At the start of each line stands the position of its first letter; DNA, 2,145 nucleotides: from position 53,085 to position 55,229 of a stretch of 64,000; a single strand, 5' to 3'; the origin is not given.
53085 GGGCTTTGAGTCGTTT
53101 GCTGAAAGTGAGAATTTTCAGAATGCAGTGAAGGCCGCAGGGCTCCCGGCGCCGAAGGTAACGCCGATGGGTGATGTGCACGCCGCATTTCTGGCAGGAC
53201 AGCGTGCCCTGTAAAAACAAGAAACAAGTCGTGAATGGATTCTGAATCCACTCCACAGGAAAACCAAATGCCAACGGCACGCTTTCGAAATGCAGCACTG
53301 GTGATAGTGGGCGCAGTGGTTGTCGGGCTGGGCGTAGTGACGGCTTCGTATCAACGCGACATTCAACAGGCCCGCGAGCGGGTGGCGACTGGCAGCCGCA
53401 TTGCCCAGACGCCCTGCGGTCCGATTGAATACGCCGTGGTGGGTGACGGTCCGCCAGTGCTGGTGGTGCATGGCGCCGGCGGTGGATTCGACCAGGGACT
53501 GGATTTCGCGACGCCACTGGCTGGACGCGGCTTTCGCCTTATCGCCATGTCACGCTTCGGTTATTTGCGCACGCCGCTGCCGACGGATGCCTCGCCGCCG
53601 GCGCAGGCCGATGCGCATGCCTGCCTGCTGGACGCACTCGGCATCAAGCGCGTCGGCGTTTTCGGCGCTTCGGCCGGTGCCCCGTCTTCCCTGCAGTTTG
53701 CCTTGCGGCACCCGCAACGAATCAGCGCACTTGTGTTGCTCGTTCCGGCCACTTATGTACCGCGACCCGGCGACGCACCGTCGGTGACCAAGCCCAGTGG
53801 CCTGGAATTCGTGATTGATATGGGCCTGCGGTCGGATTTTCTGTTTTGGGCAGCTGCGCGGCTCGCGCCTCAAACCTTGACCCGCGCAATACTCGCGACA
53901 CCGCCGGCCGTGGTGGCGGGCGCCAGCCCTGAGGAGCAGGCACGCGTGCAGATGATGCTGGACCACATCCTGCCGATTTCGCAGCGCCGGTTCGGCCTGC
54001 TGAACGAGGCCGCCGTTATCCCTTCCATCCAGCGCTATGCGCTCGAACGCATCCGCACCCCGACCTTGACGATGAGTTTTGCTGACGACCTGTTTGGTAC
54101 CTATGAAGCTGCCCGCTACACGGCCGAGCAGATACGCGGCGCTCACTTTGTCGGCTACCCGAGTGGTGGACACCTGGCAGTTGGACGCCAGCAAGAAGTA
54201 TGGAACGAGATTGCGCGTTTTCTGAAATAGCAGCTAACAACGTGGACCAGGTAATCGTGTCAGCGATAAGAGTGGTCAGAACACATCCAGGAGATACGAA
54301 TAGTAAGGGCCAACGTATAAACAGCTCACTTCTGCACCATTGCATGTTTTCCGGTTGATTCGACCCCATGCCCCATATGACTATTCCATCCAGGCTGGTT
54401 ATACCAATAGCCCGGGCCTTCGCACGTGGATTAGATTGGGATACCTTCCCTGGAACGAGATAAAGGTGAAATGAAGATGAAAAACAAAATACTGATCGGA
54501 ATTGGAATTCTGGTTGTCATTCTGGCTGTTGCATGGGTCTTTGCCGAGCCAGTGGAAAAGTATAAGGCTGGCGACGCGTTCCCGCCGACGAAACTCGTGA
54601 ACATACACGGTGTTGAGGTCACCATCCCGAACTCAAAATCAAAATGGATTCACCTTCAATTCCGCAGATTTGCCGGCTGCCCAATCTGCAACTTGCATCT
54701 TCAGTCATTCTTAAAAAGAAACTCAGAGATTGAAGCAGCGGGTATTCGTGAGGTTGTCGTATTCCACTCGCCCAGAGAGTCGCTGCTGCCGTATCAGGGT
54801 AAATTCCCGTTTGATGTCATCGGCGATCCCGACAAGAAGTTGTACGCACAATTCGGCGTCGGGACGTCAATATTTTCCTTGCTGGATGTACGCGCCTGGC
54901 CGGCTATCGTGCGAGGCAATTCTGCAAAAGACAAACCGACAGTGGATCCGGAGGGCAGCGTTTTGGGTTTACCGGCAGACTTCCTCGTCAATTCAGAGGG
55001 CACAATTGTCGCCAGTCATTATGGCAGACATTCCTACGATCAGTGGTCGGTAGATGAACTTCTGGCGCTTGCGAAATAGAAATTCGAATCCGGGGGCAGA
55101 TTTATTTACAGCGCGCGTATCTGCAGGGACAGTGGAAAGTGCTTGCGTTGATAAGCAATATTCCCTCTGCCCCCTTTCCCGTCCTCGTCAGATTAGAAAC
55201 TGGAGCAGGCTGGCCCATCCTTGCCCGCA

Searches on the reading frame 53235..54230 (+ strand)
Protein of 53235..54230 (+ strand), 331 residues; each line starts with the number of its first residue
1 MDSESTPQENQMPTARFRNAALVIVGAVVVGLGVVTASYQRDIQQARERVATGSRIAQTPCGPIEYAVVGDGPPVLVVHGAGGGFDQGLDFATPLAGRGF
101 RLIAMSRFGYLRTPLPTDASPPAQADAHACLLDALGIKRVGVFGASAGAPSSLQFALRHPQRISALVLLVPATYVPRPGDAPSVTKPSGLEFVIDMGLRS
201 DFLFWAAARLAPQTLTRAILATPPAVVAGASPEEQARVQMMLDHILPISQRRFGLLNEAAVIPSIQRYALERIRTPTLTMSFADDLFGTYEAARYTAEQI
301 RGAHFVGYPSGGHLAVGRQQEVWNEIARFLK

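Call 55: search_protein_families(library=pfam, proteins=[window:53235-54230:+], max_evalue=0.01)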
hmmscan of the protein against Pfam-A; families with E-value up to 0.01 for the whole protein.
window:53235-54230:+ (331 aa): 5 families
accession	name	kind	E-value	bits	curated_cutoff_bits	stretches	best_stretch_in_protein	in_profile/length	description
PF00561.26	Abhydrolase_1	-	7.1e-17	62.3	25.8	1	73-315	1-240/245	alpha/beta hydrolase fold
PF12697.13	Abhydrolase_6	-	8.2e-10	40.1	26.3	1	75-322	1-214/217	Alpha/beta hydrolase family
PF12146.15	Hydrolase_4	-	5.9e-06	26.2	27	1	75-313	7-232/239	Serine aminopeptidase, S33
PF03096.20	Ndr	-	0.00014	21.1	23.3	1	125-171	86-132/283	Ndr family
PF06821.19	Ser_hydrolase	-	0.00023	21.6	22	1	213-330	80-170/172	Serine hydrolase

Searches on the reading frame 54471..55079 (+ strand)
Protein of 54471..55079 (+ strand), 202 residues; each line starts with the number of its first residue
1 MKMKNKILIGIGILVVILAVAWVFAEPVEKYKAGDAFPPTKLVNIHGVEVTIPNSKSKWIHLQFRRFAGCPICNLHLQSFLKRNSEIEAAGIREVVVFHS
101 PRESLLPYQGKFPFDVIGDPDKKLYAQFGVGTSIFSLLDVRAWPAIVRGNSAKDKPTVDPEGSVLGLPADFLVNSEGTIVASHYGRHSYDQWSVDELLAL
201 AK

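Call 55: search_protein_families(library=pfam, proteins=[window:54471-55079:+], max_evalue=0.01)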
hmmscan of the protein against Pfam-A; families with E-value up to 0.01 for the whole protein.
window:54471-55079:+ (202 aa): 3 families
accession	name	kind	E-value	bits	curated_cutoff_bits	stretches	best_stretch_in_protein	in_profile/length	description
PF13911.12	AhpC-TSA_2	-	1.2e-12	48.7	27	1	84-187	6-114/114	AhpC/TSA antioxidant enzyme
PF00578.27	AhpC-TSA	-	1.9e-09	38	26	1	34-181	2-123/124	AhpC/TSA family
PF08534.16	Redoxin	-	0.00023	21.4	26.6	1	32-131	1-105/148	Redoxin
